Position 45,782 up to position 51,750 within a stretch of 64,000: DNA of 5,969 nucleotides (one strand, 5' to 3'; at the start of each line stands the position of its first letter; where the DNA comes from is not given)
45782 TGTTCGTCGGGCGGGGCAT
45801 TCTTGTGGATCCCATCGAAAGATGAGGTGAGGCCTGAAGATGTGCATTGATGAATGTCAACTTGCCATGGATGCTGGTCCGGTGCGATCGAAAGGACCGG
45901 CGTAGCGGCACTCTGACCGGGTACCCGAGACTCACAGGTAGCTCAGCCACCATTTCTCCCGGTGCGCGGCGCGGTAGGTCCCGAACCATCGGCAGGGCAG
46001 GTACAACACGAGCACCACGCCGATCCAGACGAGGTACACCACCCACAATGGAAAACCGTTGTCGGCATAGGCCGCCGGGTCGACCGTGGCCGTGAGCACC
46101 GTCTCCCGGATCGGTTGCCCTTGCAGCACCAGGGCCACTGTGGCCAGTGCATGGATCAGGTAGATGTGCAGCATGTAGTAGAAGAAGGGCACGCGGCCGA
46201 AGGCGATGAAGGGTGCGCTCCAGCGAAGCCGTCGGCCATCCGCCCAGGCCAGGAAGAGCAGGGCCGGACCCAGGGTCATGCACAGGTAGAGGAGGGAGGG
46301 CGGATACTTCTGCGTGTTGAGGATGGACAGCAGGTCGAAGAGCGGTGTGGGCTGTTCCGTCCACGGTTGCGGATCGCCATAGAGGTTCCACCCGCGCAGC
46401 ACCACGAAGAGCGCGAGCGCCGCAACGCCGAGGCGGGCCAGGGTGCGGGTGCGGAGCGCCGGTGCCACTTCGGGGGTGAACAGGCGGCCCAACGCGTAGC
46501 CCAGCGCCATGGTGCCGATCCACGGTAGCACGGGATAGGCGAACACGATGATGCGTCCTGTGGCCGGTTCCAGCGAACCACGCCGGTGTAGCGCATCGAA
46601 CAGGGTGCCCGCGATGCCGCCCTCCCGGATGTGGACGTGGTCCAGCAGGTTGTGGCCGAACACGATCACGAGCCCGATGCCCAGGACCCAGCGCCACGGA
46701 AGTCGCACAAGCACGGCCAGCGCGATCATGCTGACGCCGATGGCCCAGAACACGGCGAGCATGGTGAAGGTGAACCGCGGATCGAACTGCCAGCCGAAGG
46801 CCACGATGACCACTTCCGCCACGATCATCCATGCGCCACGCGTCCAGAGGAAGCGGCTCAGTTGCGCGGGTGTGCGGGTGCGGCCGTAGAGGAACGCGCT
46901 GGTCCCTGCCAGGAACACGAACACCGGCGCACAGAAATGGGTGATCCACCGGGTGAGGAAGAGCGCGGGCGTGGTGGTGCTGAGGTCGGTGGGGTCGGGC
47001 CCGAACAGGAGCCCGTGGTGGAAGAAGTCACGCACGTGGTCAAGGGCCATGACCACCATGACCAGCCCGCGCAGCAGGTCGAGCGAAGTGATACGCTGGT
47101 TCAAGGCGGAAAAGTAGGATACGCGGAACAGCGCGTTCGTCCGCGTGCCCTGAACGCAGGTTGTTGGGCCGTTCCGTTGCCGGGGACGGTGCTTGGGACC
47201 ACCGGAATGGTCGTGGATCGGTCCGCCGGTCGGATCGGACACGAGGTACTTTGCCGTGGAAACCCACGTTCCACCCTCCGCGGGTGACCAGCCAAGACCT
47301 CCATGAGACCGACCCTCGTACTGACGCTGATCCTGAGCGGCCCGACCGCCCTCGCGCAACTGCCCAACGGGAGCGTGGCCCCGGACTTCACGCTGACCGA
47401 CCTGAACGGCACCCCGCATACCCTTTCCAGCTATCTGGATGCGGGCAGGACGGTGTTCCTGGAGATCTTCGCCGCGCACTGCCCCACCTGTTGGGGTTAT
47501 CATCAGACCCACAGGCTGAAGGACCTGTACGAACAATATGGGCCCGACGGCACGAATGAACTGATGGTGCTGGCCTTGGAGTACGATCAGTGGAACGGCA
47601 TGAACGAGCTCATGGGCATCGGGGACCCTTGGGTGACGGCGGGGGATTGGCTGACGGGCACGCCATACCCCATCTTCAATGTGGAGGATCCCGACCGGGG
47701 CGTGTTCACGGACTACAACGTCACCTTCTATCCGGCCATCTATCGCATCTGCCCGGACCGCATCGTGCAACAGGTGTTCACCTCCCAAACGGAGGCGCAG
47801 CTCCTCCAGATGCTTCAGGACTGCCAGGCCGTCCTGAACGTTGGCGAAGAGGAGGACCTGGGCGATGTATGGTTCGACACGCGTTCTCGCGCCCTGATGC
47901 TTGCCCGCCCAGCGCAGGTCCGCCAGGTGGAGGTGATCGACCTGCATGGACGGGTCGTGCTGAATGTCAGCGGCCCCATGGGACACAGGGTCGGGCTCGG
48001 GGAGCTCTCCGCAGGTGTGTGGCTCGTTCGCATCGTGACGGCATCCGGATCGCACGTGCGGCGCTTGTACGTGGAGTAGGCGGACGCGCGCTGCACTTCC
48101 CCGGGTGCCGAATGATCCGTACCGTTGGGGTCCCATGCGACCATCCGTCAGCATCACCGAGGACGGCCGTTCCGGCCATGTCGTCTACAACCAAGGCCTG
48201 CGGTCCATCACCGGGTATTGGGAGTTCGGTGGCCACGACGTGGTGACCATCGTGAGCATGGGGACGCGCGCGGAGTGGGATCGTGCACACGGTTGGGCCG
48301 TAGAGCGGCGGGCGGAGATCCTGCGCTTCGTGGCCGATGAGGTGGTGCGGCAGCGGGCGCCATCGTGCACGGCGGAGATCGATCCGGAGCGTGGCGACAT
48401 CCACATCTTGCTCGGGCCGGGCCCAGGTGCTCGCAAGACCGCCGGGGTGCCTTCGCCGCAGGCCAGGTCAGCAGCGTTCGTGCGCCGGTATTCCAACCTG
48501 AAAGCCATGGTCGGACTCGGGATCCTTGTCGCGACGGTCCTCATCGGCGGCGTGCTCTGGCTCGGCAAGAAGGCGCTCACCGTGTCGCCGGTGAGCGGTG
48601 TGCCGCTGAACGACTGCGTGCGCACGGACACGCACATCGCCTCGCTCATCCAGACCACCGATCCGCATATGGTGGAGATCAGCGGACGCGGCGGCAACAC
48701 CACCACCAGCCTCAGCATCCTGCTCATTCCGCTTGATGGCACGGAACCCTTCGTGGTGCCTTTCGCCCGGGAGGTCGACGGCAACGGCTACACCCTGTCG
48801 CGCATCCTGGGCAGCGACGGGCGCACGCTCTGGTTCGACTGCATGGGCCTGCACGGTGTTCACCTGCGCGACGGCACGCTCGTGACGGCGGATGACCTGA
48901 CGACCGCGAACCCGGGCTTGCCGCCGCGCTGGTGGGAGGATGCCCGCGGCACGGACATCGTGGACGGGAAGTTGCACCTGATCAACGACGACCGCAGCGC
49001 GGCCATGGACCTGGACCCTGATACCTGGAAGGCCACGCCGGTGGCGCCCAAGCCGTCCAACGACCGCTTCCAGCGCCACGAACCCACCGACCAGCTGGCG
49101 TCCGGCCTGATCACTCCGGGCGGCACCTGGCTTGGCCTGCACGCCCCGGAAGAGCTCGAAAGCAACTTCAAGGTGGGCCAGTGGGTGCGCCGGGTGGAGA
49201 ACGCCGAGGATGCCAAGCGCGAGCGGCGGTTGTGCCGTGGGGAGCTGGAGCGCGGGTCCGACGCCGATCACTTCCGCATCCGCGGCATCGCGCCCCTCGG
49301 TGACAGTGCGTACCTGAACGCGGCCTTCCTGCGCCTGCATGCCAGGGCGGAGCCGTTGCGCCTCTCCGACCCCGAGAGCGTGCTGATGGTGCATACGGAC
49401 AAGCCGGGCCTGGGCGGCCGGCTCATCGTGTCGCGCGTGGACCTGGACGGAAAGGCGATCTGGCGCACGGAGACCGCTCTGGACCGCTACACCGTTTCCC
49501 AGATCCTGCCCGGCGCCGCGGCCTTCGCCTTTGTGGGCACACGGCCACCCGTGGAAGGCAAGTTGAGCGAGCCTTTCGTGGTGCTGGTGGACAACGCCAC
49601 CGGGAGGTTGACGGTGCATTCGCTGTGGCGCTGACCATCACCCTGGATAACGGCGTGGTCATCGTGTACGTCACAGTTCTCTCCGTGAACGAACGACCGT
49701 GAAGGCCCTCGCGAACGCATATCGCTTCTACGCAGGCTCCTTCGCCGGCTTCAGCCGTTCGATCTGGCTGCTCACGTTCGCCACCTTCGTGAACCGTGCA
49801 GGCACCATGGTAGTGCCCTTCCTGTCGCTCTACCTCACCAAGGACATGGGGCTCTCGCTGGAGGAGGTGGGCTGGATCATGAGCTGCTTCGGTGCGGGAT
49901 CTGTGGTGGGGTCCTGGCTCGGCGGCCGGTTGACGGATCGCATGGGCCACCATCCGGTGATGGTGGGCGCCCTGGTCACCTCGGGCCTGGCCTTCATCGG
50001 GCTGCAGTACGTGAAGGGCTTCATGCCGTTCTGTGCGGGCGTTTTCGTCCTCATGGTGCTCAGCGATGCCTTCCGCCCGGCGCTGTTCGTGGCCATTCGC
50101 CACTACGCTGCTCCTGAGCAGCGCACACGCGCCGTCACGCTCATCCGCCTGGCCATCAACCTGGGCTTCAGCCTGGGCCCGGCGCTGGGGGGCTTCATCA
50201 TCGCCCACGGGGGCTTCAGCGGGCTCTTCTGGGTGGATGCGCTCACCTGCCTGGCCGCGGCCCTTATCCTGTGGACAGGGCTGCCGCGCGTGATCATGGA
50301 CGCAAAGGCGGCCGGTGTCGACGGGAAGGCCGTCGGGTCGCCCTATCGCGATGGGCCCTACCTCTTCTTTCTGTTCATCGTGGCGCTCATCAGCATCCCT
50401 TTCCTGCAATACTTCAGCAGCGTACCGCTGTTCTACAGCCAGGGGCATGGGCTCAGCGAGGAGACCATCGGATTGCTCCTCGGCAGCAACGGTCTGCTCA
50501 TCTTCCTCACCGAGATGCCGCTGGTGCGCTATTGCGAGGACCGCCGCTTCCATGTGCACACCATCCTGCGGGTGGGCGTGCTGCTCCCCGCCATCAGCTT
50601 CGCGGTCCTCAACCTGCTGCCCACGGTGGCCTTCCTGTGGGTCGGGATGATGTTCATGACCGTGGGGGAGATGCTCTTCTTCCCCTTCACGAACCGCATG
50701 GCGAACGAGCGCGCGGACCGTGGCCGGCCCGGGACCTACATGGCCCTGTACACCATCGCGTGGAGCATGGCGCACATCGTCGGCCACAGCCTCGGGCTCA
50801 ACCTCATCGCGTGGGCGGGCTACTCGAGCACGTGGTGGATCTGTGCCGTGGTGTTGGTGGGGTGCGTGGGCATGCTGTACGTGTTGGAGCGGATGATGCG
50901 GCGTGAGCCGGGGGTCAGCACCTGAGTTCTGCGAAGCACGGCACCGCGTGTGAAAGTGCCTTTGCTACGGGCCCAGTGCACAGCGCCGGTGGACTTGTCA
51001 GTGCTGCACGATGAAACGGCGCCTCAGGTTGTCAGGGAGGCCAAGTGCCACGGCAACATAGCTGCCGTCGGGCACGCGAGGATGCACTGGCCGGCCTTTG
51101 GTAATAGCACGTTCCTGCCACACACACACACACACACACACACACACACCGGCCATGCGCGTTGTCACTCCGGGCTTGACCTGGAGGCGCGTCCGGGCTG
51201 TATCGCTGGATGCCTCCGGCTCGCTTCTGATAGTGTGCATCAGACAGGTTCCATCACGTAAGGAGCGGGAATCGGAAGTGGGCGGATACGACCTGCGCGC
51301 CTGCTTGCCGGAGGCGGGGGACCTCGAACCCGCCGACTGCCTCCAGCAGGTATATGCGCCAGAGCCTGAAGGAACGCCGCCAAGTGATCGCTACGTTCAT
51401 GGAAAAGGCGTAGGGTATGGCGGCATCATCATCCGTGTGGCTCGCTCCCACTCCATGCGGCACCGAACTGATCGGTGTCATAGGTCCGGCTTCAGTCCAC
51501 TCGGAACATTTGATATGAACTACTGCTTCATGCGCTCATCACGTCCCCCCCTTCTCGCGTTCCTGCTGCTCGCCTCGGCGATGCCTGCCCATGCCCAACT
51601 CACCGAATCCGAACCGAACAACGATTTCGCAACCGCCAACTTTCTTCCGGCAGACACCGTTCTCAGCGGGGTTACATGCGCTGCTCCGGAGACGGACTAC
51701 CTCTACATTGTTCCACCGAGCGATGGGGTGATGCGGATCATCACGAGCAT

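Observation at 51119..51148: (CA)15 microsatellite upstream of the interrupted T9SS repeat-protein gene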

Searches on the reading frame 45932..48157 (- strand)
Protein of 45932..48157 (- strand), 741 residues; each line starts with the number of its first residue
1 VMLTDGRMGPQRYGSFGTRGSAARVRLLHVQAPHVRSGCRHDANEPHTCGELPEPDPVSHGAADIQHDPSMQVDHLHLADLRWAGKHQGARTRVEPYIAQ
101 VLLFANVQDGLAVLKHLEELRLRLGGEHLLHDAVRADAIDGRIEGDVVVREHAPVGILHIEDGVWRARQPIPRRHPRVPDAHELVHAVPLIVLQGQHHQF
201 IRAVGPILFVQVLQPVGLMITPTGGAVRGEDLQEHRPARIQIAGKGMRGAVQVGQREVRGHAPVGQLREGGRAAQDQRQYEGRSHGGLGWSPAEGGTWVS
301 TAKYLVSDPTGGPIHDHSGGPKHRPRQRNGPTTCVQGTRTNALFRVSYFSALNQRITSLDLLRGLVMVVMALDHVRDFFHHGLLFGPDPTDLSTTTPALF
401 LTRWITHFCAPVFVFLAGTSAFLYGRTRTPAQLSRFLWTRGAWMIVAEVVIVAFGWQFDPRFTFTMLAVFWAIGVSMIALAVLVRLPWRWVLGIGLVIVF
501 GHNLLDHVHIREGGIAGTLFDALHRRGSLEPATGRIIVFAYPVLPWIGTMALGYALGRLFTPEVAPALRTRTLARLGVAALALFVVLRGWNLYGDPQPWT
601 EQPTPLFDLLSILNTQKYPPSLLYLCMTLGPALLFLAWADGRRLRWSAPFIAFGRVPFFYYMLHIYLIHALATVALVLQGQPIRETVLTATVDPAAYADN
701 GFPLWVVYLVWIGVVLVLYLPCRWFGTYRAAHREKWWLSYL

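Call 65: search_protein_families(library=pfam, proteins=[window:45932-48157:-], max_evalue=0.001)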
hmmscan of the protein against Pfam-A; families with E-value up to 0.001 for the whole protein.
window:45932-48157:- (741 aa): 2 families
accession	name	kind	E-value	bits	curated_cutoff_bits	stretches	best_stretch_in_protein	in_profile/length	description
PF07786.18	HGSNAT_cat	-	4.1e-13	49.8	22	1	355-579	1-212/222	Heparan-alpha-glucosaminide N-acetyltransferase, catalytic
PF01757.29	Acyl_transf_3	-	0.00047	19.8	31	0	357-717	2-321/326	Acyltransferase domain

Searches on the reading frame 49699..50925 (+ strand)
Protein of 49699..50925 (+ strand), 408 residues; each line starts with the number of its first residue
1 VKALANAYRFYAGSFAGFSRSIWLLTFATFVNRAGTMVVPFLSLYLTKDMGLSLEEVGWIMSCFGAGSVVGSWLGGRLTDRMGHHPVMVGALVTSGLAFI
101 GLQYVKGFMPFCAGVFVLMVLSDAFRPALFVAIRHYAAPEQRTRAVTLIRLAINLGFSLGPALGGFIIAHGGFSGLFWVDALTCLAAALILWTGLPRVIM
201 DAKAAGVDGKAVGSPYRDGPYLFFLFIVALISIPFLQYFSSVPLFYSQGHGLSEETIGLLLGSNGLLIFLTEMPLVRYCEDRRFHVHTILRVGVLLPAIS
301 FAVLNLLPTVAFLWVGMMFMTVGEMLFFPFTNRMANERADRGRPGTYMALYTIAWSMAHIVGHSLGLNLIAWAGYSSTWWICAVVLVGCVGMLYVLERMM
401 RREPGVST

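Call 13: find_encoding_contigs(protein=window:49699-50925:+, flank=10000, max_places=10)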
Protein window:49699-50925:+ (408 aa): 23 contigs read that carry it; 10 places shown.
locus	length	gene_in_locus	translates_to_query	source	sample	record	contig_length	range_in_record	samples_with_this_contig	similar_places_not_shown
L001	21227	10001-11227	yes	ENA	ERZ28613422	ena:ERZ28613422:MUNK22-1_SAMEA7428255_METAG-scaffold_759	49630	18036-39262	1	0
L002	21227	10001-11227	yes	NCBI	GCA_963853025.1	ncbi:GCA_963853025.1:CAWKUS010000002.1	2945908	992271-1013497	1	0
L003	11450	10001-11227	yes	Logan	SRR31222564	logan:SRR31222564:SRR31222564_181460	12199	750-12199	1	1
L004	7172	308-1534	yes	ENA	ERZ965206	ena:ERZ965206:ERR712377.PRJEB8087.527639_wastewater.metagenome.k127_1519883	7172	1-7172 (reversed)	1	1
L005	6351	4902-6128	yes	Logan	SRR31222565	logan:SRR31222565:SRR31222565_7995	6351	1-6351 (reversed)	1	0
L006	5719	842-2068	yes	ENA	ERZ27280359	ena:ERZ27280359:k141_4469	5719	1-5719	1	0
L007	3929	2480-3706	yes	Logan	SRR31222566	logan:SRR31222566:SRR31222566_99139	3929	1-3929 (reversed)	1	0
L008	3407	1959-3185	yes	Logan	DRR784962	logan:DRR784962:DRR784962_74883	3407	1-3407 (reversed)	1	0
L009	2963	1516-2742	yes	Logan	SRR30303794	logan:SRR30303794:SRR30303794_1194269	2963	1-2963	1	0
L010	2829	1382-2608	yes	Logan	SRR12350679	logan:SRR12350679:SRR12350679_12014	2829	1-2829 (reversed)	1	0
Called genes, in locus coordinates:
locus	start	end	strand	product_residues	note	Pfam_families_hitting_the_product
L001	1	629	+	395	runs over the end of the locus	PF01764:Lipase_3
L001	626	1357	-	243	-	-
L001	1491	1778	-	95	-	-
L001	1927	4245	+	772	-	PF08757:CotH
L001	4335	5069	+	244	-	-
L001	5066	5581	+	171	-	-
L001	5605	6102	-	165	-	PF08020:DUF1706, PF12867:DinB_2 (weak)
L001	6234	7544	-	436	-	PF07786:HGSNAT_cat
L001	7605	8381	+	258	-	PF00578:AhpC-TSA, PF08534:Redoxin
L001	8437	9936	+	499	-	-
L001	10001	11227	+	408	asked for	PF05977:MFS_3 (faint), PF07690:MFS_1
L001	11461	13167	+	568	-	-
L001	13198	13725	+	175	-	PF18962:Por_Secre_tail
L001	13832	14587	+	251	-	PF13302:Acetyltransf_3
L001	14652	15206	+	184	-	PF04011:LemA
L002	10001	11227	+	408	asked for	PF05977:MFS_3 (faint), PF07690:MFS_1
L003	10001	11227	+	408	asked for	PF05977:MFS_3 (faint), PF07690:MFS_1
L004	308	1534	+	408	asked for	PF05977:MFS_3 (faint), PF07690:MFS_1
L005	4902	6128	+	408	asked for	PF05977:MFS_3 (faint), PF07690:MFS_1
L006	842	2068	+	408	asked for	PF05977:MFS_3 (faint), PF07690:MFS_1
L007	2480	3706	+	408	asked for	PF05977:MFS_3 (faint), PF07690:MFS_1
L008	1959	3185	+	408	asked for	PF05977:MFS_3 (faint), PF07690:MFS_1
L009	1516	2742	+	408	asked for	PF05977:MFS_3 (faint), PF07690:MFS_1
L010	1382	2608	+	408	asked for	PF05977:MFS_3 (faint), PF07690:MFS_1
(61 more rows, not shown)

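Call 19: find_related_loci(query=window:49699-50925:+, collection=genome_contigs, flank=6000)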
Query window:49699-50925:+ (408 aa) in genome_contigs; peptide patterns used: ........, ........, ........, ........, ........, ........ (x = any residue, [..] = any of these).
530 stretches matched a pattern; 25 encode a relative of the query (tblastn E <= 1e-3); 25 distinct loci.
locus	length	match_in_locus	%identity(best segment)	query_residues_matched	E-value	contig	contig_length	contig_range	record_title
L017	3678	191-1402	87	1-404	0e+0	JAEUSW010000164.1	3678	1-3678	MAG: Flavobacteriales bacterium isolate new MAG-313 k141_2020659, whole genome shotgun sequence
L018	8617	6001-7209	85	1-403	0e+0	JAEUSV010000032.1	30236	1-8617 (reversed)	MAG: Flavobacteriales bacterium isolate new MAG-312 k141_2170774, whole genome shotgun sequence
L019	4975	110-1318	82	1-403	0e+0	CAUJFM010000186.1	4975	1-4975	MAG: Bacteroidota bacterium isolate KLAP54 genome assembly, contig: KLAP54_293253, whole genome shotgun sequence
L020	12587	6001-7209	78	1-403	0e+0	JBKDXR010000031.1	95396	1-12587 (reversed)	MAG: Flavobacteriales bacterium isolate samp_4376_concoct_992 samp_4376_284561, whole genome shotgun sequence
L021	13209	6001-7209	78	1-403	0e+0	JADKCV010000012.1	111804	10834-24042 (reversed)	MAG: Flavobacteriales bacterium isolate OdNE_18-Q3-R46-58_MAXAC.100_sub tig00012040-10-1114240, whole genome shotgun seq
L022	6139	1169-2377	72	1-403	0e+0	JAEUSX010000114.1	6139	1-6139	MAG: Flavobacteriales bacterium isolate new MAG-314 k141_2176491, whole genome shotgun sequence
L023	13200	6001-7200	72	4-403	0e+0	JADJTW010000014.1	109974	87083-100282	MAG: Flavobacteriales bacterium isolate Hirt_18-Q3-R61-65_BATAC.102 tig00022694-10-1095380, whole genome shotgun sequenc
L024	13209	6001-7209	71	1-403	0e+0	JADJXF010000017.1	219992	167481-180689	MAG: Flavobacteriales bacterium isolate Kalu_18-Q3-R12-55_MAXAC.064 tig00004402-10-2192560, whole genome shotgun sequenc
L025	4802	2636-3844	72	1-403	0e+0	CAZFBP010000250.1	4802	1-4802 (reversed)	MAG TPA_asm: uncultured Chryseobacterium sp. isolate binchicken_co16_2 genome assembly, contig: NODE_29347_length_4802_c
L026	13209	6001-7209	73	1-403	0e+0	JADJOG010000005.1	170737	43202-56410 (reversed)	MAG: Flavobacteriales bacterium isolate Fred_18-Q3-R57-64_BAT3C.352 tig00016122-10-1709230, whole genome shotgun sequenc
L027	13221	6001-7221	72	1-407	0e+0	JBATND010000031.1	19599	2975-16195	MAG: Flavobacteriales bacterium isolate MFD10487_ilm_asm_bin18 k127_46722, whole genome shotgun sequence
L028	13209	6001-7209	72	1-403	0e+0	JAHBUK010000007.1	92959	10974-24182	MAG: Flavobacteriales bacterium isolate ACE_BAC31 BAC31_7, whole genome shotgun sequence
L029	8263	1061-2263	73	6-406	0e+0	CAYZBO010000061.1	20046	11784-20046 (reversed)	MAG TPA_asm: uncultured Chryseobacterium sp. isolate SRP329715_co2_379 genome assembly, contig: NODE_5310_length_20046_c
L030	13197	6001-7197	72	9-407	6e-180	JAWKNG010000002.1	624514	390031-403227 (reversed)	MAG: Flavobacteriales bacterium isolate AC1.1 AC1.1.fa-2, whole genome shotgun sequence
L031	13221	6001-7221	67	1-407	4e-179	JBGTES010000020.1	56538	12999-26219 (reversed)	MAG: Flavobacteriales bacterium isolate JTS-RE173 k141_9973495, whole genome shotgun sequence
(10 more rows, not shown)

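Call 27: search_protein_families(library=pfam, proteins=[window:49699-50925:+], max_evalue=0.01)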
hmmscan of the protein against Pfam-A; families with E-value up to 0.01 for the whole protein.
window:49699-50925:+ (408 aa): 3 families
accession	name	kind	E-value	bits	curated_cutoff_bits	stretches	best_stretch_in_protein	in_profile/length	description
PF07690.21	MFS_1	-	5.6e-46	157.5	33.4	1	25-362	1-346/347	Major Facilitator Superfamily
PF12832.13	MFS_1_like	-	3.7e-07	30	25.2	1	38-374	18-366/373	MFS_1 like family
PF05977.19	MFS_3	-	2.3e-05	23.5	27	0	134-320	129-317/524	Transmembrane secretion effector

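Call 29: find_related_loci(query=window:49699-50925:+, collection=metagenome_contigs, flank=4000)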
Query window:49699-50925:+ (408 aa) in metagenome_contigs; peptide patterns used: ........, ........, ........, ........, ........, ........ (x = any residue, [..] = any of these).
600 stretches matched a pattern (row limit reached: there are more); 12 encode a relative of the query (tblastn E <= 1e-3); 12 distinct loci.
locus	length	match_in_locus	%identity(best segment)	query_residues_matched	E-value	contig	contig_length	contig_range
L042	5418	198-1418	81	1-407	0e+0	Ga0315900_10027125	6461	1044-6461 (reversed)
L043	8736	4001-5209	78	1-403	0e+0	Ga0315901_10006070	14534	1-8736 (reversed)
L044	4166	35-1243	78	1-403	0e+0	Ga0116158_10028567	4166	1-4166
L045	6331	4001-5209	78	1-403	0e+0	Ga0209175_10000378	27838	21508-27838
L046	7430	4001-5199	83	1-403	0e+0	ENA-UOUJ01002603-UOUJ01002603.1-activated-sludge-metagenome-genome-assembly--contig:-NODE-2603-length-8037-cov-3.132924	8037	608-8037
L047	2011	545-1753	72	1-403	0e+0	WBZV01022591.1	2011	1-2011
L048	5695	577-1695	36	14-379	3e-63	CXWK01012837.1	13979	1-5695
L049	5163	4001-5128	35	5-382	2e-51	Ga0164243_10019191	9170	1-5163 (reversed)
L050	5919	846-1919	31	20-382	2e-42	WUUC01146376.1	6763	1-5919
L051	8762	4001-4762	34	4-258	3e-25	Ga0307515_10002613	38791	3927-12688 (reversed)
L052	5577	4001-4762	34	4-258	2e-25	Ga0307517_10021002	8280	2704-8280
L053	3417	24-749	29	141-382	1e-17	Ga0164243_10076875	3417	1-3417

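Call 41: search_protein_families(library=pfam, proteins=[L017:1458-3038:-], max_evalue=0.01)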
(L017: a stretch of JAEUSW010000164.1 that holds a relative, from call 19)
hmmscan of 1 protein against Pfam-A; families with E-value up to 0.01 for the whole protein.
L017:1458-3038:- (527 aa): 0 families

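Call 54: search_protein_families(library=ncbifam, proteins=[L017:1458-3038:-], max_evalue=0.01)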
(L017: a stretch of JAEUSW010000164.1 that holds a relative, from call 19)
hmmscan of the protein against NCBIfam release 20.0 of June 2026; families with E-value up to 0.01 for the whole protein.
L017:1458-3038:- (527 aa): 0 families

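Call 60: find_homologous_proteins(query=L017:1458-3038:-, max_evalue=1e-10)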
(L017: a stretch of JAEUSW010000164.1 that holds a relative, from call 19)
Query L017:1458-3038:- (527 aa): 152 proteins with E <= 1e-10 among 8000 candidates; the best 120 are listed.
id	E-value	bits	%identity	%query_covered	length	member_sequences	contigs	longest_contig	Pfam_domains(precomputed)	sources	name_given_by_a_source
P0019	0.0e+0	1104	100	91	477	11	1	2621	-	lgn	-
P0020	2.5e-72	262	41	72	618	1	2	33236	PF00801.27,PF18962.8,PF00400.39,PF18911.7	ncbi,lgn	-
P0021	2.4e-64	236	39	66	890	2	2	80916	PF00801.27,PF13585.13,PF18911.7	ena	-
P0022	1.4e-63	234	36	83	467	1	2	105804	PF18962.8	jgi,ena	-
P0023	2.6e-61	226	40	69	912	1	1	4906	PF23623.2,PF00801.27,PF13585.13,PF18911.7,PF00630.26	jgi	jgi:gliding motility-associated-like protein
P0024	2.7e-61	226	41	72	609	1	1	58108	PF00801.27,PF18962.8,PF18911.7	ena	-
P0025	1.4e-60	224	38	68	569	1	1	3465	PF13585.13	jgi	jgi:gliding motility-associated-like protein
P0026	6.8e-60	221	34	72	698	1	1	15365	PF13585.13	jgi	jgi:gliding motility-associated-like protein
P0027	1.7e-59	220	38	73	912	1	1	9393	PF00801.27,PF13585.13,PF18911.7,PF00630.26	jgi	jgi:gliding motility-associated-like protein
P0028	3.2e-59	219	39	69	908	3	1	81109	PF23623.2,PF00801.27,PF13585.13,PF18911.7,PF00630.26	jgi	-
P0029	2.4e-58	216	37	72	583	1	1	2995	PF00801.27,PF13585.13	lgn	-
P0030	2.8e-58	216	40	69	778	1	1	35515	PF18962.8,PF18911.7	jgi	-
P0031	5.5e-58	215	38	68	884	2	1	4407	PF00801.27,PF13585.13,PF18911.7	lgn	-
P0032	7.5e-58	215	38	67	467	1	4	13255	PF18962.8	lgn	-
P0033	4.7e-57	212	36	67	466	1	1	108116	PF18962.8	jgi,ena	-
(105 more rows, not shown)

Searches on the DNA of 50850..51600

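Call 62: search_rna_families(source=window, start=50850, end=51600, threshold=evalue, max_evalue=1)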
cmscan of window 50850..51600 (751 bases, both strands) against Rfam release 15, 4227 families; matches with E-value up to 1: 0.
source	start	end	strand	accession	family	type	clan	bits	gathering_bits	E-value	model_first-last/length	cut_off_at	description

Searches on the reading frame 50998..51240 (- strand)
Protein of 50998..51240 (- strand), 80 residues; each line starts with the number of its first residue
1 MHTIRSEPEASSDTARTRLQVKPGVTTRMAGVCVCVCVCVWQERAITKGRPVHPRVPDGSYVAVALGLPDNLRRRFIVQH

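Call 27: search_protein_families(library=pfam, proteins=[window:50998-51240:-], max_evalue=0.01)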
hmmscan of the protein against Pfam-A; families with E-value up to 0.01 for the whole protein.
window:50998-51240:- (80 aa): 0 families
